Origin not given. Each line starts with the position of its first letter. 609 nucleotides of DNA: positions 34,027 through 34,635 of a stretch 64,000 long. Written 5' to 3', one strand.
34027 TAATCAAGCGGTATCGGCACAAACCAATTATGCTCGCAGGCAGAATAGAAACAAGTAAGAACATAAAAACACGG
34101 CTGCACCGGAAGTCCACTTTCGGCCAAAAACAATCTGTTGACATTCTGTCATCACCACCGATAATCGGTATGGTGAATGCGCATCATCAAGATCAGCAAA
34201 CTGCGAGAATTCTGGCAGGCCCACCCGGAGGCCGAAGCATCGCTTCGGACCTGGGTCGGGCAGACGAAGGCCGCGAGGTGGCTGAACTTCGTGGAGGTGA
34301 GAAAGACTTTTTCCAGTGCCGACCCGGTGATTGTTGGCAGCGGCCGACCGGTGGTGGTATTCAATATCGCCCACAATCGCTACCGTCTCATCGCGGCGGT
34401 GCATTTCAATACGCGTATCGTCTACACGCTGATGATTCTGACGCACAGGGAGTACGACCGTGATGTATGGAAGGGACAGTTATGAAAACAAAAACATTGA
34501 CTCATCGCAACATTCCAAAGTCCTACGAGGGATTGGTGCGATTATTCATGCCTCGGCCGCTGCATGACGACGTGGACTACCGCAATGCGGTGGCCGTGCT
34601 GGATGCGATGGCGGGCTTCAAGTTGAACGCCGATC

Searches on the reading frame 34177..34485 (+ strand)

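Call 83: search_protein_families(library=pfam, proteins=[window:34177-34485:+], max_evalue=0.01)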
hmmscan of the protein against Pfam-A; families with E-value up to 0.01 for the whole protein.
window:34177-34485:+ (102 aa): 1 family
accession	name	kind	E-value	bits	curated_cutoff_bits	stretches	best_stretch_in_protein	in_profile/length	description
PF09907.15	HigB_toxin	-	3e-23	82.3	27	1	20-95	2-73/74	HigB_toxin, RelE-like toxic component of a toxin-antitoxin system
